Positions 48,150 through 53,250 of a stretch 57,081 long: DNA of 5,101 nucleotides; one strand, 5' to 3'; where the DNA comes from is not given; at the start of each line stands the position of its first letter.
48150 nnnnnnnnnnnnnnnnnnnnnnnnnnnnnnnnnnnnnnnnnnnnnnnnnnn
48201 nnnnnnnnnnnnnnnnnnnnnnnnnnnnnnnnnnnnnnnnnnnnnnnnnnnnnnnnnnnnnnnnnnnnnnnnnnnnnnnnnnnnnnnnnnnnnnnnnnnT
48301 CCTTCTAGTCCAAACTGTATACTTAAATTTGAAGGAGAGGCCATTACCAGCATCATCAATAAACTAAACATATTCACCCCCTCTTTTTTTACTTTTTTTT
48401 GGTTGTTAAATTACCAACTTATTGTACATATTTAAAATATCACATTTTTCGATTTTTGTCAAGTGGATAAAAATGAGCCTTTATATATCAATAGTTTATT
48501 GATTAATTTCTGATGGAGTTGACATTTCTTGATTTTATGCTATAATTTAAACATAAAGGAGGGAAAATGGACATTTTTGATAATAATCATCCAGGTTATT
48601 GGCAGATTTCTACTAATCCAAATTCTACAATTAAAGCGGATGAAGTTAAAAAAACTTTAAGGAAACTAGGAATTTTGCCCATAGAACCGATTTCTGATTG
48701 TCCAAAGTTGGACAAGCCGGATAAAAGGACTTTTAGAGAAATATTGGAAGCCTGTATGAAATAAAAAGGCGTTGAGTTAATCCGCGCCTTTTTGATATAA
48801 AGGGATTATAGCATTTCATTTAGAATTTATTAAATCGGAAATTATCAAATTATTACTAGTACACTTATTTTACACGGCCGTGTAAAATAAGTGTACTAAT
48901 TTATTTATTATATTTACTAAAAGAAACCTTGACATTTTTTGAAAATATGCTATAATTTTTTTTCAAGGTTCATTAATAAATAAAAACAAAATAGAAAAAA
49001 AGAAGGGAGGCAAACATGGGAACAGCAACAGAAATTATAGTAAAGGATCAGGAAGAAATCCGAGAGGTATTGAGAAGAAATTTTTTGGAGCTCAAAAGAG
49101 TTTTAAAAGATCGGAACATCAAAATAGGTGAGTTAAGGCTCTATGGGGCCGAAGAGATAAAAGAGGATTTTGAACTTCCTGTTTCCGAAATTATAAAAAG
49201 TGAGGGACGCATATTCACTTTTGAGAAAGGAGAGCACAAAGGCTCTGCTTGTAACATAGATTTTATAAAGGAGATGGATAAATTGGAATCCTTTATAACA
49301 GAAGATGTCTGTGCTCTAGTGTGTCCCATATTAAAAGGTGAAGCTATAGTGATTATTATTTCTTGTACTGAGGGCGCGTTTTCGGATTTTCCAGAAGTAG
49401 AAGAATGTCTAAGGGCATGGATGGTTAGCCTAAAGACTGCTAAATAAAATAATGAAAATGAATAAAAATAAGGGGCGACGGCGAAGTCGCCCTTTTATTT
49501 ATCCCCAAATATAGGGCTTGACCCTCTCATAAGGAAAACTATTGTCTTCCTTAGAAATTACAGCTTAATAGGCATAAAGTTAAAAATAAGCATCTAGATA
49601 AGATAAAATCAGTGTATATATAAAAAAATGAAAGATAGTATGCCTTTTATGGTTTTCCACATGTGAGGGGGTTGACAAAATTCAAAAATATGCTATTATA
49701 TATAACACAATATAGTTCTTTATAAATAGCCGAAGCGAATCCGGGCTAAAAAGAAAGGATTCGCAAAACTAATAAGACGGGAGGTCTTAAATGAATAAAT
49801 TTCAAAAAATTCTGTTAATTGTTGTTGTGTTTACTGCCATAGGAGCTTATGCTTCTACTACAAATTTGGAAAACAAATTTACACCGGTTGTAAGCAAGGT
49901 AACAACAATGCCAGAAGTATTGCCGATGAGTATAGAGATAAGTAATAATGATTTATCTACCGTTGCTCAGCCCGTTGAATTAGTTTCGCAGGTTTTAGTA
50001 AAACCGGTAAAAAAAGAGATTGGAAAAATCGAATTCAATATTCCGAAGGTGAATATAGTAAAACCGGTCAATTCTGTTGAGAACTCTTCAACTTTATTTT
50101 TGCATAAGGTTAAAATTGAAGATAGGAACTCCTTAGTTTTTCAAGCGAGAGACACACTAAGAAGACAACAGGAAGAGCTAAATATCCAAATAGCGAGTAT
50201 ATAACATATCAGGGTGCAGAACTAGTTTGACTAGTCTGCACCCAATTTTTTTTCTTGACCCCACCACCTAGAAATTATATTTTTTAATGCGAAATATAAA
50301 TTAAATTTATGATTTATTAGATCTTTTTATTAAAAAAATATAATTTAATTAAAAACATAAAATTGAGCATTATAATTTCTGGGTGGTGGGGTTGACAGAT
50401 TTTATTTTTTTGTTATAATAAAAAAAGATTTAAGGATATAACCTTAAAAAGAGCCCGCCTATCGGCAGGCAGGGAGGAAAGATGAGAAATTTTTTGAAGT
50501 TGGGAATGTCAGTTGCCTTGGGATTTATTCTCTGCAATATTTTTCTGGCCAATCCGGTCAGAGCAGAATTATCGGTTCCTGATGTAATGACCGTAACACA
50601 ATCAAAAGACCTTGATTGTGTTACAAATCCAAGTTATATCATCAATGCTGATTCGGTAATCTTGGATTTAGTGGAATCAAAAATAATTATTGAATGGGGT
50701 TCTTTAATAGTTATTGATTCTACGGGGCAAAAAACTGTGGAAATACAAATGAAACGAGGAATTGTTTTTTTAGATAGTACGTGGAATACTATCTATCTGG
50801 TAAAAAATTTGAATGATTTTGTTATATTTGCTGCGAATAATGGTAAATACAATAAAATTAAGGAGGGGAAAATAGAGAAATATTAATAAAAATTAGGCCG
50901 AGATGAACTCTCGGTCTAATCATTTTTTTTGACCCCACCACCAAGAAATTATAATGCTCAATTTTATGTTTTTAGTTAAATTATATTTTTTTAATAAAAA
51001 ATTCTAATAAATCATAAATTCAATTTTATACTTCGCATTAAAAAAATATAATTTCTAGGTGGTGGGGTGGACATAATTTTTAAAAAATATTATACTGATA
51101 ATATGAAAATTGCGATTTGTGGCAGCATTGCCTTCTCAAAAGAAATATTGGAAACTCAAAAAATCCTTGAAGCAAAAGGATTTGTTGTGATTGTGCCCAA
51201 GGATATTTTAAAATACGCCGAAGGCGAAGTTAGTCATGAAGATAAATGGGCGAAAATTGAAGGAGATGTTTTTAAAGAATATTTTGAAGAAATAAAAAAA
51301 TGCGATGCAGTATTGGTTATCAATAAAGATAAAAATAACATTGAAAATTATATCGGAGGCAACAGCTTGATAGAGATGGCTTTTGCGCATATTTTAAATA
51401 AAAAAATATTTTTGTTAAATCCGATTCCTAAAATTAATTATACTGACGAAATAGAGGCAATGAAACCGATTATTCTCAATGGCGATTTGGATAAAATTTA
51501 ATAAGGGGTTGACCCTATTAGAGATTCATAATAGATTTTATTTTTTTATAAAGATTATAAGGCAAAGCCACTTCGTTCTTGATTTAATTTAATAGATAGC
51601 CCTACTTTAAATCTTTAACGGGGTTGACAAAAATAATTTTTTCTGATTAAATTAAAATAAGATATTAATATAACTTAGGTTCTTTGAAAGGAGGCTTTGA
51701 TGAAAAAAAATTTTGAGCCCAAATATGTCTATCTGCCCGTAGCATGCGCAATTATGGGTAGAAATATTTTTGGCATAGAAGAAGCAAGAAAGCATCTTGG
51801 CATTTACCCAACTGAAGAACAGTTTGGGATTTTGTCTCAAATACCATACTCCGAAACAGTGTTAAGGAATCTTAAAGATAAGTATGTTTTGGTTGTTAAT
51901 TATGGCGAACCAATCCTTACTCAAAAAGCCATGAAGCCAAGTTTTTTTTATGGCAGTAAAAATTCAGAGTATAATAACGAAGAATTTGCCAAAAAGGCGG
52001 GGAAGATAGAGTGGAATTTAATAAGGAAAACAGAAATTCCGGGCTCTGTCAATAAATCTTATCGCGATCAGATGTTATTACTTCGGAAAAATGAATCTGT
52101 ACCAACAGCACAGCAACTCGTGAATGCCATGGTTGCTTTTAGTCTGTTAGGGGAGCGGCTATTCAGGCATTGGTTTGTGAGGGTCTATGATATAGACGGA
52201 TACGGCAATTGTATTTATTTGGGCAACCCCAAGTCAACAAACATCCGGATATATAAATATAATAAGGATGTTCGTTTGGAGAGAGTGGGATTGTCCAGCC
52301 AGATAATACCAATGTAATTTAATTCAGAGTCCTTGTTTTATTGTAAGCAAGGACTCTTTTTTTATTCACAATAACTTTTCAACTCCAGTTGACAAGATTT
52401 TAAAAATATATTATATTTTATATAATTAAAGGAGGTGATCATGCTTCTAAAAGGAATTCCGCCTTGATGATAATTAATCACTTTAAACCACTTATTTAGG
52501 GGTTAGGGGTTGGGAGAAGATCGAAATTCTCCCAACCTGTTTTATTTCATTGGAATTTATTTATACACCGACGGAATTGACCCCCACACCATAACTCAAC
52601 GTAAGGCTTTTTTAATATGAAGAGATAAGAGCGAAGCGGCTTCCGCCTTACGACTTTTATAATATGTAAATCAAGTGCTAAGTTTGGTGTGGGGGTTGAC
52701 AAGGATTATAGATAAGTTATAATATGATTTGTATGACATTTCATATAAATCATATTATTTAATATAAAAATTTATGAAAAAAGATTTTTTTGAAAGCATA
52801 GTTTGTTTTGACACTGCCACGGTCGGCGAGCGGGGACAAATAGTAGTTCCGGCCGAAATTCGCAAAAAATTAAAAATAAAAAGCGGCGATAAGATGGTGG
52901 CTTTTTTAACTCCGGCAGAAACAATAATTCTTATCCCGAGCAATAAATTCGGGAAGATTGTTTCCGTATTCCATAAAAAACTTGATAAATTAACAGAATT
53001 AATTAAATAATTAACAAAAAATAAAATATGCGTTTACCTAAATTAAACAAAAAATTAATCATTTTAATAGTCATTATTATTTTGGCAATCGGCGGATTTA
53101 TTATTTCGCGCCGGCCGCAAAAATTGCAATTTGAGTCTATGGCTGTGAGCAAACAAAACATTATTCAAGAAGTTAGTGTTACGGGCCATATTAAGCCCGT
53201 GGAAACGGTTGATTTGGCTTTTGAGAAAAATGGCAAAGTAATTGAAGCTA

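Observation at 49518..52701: Cassette-like array of single-gene units separated by structured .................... elements (E1-E5)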

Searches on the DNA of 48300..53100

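Call 40: search_rna_families(source=window, start=48300, end=53100, threshold=evalue, max_evalue=1)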
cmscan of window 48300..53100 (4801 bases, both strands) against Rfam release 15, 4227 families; matches with E-value up to 1: 3.
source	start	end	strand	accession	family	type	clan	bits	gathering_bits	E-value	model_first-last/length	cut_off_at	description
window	48858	48897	-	RF03556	mir-559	Gene; miRNA;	-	23.3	95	0.43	1-91/91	no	mir-559 microRNA precursor family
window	49458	49551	+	RF01808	MicX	Gene; sRNA;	-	20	75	0.34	1-194/194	no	MicX Vibrio cholerae sRNA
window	49444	49505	-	RF01808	MicX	Gene; sRNA;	-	19.3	75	0.51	1-194/194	no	MicX Vibrio cholerae sRNA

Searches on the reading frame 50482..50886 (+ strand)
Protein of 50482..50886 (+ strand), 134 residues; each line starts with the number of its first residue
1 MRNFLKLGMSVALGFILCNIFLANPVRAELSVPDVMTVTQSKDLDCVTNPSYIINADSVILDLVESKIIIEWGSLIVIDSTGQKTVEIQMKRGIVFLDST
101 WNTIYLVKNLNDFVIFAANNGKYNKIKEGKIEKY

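Call 12: search_protein_families(library=pfam, proteins=[window:50482-50886:+], max_evalue=0.01)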
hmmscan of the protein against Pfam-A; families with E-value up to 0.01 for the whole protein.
window:50482-50886:+ (134 aa): 0 families

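Call 53: find_homologous_proteins(query=window:50482-50886:+, max_evalue=0.001)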
Query window:50482-50886:+ (134 aa): 2 proteins with E <= 0.001 among 11 candidates.
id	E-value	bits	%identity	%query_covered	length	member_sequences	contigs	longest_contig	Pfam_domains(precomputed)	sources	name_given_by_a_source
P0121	4.6e-77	274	96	99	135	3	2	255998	-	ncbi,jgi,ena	ncbi:MAG: hypothetical protein WC697_00830 [Patescibacteria group bacterium]|jgi:hypothetical protei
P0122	1.3e-51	192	67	100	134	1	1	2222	-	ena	-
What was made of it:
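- The ORF was not seen at any second site flanked by these MITEs (call 53).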

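Call 54: find_encoding_contigs(protein=P0122, flank=5000)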
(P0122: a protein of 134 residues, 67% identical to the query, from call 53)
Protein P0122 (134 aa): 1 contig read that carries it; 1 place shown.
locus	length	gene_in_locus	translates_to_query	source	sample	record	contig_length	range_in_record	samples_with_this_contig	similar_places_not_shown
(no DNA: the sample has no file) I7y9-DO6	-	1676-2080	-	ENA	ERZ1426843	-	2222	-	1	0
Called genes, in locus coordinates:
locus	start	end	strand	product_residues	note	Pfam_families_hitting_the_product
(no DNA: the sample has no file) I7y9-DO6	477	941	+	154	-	-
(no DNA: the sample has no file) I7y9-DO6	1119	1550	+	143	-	-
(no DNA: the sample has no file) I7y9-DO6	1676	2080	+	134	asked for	-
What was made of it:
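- An ENA contig has the 143-aa ORF followed directly by the 134-aa ORF (call 54). The only other homologue lies in a different gene order (calls 53, 54). DNA of the ENA contig could not be read (call 54).
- Tried and rejected: Context of homologues of the 134-aa ORF: only two homologues exist, and the informative ENA contig has no DNA on file (calls 53, 54).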

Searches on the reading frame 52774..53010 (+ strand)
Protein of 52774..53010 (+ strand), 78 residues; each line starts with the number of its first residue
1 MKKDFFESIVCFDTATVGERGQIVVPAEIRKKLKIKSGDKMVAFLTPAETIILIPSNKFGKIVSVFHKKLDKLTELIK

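Call 12: search_protein_families(library=pfam, proteins=[window:52774-53010:+], max_evalue=0.01)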
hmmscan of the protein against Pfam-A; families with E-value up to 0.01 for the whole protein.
window:52774-53010:+ (78 aa): 3 families
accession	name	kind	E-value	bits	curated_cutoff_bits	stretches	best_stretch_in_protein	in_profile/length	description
PF04014.23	MazE_antitoxin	-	1.5e-10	41.3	24.7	1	15-58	2-45/48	Antidote-toxin recognition MazE, bacterial antitoxin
PF18096.6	Thump_like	-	3e-05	24.3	26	1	14-49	28-68/78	THUMP domain-like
PF15937.10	PrlF_antitoxin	-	0.00032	21.3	32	1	15-53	2-40/99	prlF antitoxin for toxin YhaV_toxin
